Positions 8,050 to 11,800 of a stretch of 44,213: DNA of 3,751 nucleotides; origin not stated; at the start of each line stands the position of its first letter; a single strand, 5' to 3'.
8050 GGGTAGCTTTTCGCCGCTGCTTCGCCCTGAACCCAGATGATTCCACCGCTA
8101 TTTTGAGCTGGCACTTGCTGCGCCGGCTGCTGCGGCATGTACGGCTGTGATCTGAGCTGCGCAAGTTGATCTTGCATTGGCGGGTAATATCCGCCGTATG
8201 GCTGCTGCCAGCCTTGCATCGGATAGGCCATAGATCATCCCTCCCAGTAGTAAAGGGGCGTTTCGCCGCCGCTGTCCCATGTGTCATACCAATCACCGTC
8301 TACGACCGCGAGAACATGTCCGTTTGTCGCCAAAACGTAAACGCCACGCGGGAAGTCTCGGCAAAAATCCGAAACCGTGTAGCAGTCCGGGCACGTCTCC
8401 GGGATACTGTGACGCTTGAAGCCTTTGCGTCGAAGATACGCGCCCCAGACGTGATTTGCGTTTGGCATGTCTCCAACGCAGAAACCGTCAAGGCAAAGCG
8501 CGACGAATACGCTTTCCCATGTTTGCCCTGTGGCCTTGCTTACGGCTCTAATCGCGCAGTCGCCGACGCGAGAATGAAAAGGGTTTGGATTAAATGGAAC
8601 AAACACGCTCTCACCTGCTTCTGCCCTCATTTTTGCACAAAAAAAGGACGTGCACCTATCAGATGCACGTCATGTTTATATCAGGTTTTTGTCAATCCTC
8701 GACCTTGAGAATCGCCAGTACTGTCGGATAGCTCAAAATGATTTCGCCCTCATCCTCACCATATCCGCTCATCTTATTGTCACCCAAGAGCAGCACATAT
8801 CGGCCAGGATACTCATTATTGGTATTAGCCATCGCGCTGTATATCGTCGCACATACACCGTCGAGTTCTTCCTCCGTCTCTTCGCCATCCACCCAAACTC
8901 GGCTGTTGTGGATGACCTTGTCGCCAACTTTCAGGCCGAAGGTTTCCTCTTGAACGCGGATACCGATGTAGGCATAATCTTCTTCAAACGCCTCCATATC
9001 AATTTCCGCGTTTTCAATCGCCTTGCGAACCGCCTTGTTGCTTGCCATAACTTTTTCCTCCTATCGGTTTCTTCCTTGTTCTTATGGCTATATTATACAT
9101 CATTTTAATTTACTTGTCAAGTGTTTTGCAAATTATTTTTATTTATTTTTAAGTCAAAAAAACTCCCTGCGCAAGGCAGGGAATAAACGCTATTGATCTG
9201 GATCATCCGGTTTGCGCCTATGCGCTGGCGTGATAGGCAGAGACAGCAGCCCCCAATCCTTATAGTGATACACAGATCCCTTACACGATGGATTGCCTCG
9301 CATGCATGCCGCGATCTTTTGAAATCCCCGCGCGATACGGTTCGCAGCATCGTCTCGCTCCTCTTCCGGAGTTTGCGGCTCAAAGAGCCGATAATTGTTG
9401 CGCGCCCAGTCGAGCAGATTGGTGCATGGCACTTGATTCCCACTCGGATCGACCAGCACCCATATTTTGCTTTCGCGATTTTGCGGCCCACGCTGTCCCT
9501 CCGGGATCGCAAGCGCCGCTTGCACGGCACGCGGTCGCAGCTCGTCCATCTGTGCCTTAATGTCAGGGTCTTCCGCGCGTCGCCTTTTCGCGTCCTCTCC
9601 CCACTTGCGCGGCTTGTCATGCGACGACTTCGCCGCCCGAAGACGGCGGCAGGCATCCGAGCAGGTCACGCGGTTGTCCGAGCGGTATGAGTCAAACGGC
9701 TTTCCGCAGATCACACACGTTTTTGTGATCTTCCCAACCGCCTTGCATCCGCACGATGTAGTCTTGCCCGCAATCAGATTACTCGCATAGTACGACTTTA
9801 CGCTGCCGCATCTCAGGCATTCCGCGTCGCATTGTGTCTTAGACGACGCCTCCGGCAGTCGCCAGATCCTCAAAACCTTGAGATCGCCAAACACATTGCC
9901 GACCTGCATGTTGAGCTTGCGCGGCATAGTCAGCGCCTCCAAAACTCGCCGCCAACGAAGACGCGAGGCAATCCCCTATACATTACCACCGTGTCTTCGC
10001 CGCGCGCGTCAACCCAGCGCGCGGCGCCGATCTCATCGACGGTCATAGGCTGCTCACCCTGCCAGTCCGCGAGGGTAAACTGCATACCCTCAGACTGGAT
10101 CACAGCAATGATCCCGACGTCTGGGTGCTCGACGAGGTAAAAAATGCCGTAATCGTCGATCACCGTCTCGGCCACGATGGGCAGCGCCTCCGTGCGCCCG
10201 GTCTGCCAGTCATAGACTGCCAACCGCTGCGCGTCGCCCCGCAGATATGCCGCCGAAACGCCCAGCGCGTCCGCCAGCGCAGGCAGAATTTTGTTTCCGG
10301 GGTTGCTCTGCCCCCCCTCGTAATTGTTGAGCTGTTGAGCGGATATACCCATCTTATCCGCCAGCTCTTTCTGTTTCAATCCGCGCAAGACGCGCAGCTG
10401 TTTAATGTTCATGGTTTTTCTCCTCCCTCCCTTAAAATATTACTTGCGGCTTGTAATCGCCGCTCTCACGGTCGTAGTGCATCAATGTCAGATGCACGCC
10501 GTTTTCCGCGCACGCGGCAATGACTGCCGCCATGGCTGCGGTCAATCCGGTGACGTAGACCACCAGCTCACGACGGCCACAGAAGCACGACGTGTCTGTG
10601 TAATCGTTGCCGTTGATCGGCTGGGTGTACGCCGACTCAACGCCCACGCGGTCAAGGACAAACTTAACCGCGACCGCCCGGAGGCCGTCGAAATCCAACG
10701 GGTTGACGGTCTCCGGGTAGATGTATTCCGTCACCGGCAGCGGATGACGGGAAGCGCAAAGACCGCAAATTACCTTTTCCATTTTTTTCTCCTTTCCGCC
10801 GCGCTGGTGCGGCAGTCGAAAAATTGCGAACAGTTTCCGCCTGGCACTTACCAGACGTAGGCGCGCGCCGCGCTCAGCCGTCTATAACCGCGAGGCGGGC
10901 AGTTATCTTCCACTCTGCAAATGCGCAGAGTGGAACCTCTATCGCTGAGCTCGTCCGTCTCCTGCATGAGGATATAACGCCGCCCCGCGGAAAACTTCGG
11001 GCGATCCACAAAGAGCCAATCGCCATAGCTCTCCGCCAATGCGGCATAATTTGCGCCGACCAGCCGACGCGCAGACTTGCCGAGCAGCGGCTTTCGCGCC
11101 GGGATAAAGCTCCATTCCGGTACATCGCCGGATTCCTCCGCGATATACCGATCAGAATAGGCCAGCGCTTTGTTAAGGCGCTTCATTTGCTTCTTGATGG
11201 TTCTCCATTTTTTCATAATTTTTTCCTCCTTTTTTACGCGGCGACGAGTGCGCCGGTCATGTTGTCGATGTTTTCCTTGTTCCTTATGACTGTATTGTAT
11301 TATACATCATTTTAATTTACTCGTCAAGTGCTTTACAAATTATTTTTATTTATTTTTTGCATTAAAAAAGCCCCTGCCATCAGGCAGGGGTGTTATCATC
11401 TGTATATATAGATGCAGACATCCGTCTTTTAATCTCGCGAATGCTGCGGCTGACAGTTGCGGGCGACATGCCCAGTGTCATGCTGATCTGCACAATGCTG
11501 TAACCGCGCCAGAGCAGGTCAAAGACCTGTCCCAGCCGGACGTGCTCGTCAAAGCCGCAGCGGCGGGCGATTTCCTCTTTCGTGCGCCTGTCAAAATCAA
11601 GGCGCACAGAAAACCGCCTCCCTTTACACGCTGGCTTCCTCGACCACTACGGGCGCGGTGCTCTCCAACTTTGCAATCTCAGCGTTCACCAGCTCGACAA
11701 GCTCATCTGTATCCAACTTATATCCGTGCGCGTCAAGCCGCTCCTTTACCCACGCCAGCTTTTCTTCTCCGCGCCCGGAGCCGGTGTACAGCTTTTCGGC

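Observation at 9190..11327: acr/aca-like operon: strong promoter, two small orphan proteins, an HTH-fusion protein and a zinc-ribbon protein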

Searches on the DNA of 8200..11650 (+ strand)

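Call 11: search_dna_similar(query=window:8200-11650:+, collection=phages, mode=distant, max_rows=20)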
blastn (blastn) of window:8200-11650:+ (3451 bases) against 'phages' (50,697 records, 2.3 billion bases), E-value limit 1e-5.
Records with a match: 2; places in all: 2; records where one place covers at least 80% of the query: 0.
Best place of each record, by identity: 60-80% 2.
By first word of the organism name: Bacteriophage 1; Dulem 1.
By host as written in the record: - 1; Propithecus coquereli 1.
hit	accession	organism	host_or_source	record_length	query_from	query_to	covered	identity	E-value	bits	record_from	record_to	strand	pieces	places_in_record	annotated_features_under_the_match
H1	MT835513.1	Bacteriophage sp.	human fecal samples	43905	44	275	7%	68.9%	9e-8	67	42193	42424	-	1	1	record has no annotation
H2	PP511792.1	Dulem virus 33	Propithecus coquereli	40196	165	290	4%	75.4%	3e-14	89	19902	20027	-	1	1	hypothetical protein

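Call 69: search_rna_families(source=window, start=11200, end=11450, threshold=evalue, max_evalue=10, show_alignments=2)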
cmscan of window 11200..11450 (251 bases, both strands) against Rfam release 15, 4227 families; matches with E-value up to 10: 16.
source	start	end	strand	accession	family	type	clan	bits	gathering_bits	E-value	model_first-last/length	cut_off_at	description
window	11293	11389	-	RF03095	RAGATH-17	Gene; sRNA;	-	35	102.3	0.0039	1-96/96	no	RAGATH-17 RNA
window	11338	11400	+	RF02064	STnc370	Gene; sRNA;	-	27.3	54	0.08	1-71/71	no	Enterobacterial sRNA STnc370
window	11361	11433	-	RF02064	STnc370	Gene; sRNA;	-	21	54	1.7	1-71/71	no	Enterobacterial sRNA STnc370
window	11327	11398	+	RF02270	nse_sRNA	Gene;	-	18.4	75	0.7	1-73/73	no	Neisseria sigma-E sRNA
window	11214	11313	-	RF03091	Clostridium-PBP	Gene; sRNA;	-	17.9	94.4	5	1-73/73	no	Clostridium-PBP RNA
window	11291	11406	+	RF00121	MicC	Gene; sRNA;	-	17.7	90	2.5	1-123/123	no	MicC RNA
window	11363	11411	-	RF02399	NsiR1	Gene; sRNA;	-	17.5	39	0.31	1-60/60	no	Nitrogen stress-induced RNA 1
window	11364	11448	-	RF01772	rnk_pseudo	Cis-reg; leader;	-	17.5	55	0.97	1-108/108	no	Pseudomonas rnk leader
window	11363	11420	-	RF02278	Betaproteobacteria_toxic_sRNA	Gene; sRNA;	-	16.4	50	0.5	1-64/64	no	Betaproteobacteria toxic small RNA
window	11364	11420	+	RF02628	Hrs1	Gene; sRNA;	-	16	56.4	0.85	1-74/74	no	Hfq-regulated sRNA 1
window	11353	11391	-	RF03020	RT-17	Gene; sRNA;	-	14.1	40.4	3.9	1-95/95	no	RT-17 RNA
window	11326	11391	+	RF02822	Srn266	Gene; sRNA;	-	14.1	63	6.9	1-112/112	no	Streptococcus RNA 266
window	11355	11450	-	RF00557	L10_leader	Cis-reg; leader;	-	13.7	44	4.7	56-138/138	5'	Ribosomal protein L10 leader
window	11364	11450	-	RF01766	cspA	Cis-reg; thermoregulator;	-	13.6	78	0.16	344-428/428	5'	cspA thermoregulator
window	11233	11289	+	RF00311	snoZ188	Gene; snRNA; snoRNA; CD-box;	-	12.7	50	5.8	54-116/123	no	Small nucleolar RNA Z188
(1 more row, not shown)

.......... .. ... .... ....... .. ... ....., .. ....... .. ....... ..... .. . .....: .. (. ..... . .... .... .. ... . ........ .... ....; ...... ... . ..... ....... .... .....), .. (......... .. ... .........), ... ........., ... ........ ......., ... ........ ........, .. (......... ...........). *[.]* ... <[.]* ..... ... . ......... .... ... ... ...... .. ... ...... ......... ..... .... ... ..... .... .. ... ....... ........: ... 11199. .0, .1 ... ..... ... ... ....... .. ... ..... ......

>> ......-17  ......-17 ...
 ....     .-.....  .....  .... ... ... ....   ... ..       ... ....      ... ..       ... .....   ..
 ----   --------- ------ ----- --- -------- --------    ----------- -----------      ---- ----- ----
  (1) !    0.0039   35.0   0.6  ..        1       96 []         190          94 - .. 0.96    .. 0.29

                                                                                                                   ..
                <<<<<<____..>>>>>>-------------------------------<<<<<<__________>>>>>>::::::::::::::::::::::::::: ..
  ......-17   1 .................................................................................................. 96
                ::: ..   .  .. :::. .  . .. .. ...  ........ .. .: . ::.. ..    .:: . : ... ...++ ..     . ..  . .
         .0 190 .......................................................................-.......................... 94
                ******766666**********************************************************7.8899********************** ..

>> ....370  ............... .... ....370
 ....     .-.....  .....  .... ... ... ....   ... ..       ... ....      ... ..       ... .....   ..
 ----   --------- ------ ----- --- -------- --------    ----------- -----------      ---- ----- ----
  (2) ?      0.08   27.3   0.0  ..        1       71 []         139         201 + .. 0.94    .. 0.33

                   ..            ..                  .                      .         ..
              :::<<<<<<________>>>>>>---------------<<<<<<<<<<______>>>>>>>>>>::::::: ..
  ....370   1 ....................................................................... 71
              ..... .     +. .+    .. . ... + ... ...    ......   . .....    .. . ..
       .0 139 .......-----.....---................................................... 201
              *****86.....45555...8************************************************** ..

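Call 70: search_rna_families(source=window, start=9000, end=9250, threshold=evalue, max_evalue=10, show_alignments=2)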
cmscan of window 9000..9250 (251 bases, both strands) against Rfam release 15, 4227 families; matches with E-value up to 10: 6.
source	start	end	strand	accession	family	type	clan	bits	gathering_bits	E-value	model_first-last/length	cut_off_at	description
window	9046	9106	-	RF03091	Clostridium-PBP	Gene; sRNA;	-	22.3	94.4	0.69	1-73/73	no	Clostridium-PBP RNA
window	9080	9108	-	RF01585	snoR07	Gene; snRNA; snoRNA; CD-box;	-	20.2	44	0.77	1-88/88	no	small nucleolar RNA snoR07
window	9155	9243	-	RF02837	anti-hemB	Gene; sRNA;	-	18.4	49.5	0.038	1-81/81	no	Burkholderia RNA 7 (anti-hemB)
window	9084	9182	-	RF00026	U6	Gene; snRNA; splicing;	CL00009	14.6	44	0.32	1-105/105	no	U6 spliceosomal RNA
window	9083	9173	-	RF03096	RAGATH-19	Gene; sRNA;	-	14.4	85.6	5.6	1-141/141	no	RAGATH-19 RNA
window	9156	9213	+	RF02628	Hrs1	Gene; sRNA;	-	13.2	56.4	4.1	1-74/74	no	Hfq-regulated sRNA 1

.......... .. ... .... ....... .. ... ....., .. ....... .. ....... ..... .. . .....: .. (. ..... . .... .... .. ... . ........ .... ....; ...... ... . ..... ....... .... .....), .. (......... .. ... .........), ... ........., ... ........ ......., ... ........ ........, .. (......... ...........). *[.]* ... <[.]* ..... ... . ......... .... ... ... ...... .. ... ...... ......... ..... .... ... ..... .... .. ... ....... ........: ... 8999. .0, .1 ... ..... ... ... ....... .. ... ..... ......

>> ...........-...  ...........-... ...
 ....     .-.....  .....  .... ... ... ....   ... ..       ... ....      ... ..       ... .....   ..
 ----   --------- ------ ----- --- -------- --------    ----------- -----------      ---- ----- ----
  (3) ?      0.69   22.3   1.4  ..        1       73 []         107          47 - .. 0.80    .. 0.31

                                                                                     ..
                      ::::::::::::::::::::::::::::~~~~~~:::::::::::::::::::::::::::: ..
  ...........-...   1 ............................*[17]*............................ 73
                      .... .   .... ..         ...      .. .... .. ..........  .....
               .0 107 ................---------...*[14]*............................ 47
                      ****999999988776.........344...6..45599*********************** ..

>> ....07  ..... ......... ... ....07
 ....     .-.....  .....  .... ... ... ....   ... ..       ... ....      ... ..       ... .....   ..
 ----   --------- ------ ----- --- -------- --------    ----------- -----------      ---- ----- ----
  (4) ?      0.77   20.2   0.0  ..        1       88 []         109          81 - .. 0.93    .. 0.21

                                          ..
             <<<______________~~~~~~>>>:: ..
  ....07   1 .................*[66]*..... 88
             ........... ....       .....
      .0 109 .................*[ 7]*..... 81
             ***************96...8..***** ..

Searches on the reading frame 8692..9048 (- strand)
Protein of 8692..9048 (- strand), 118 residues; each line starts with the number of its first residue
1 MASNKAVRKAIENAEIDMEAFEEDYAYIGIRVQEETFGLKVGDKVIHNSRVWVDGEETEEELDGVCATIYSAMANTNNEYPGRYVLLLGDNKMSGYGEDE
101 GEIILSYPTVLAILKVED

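Call 6: search_protein_families(library=pfam, proteins=[window:8692-9048:-], max_evalue=0.1)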
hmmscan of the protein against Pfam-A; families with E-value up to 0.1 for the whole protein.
window:8692-9048:- (118 aa): 0 families

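Call 7: search_protein_families(library=phrogs, proteins=[window:8692-9048:-], max_evalue=0.1)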
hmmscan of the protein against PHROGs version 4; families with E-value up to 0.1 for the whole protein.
window:8692-9048:- (118 aa): 1 family
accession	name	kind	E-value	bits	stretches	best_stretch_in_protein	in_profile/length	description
phrog_18666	-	unknown function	9.9e-11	43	1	19-68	14-60/130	-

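Call 8: search_protein_families(library=padloc, proteins=[window:8692-9048:-], max_evalue=0.1)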
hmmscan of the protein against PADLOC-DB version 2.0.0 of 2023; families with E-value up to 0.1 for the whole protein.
window:8692-9048:- (118 aa): 0 families

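Call 9: search_protein_families(library=ncbifam, proteins=[window:8692-9048:-], max_evalue=0.1)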
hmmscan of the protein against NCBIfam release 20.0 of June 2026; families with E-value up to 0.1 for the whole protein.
window:8692-9048:- (118 aa): 0 families
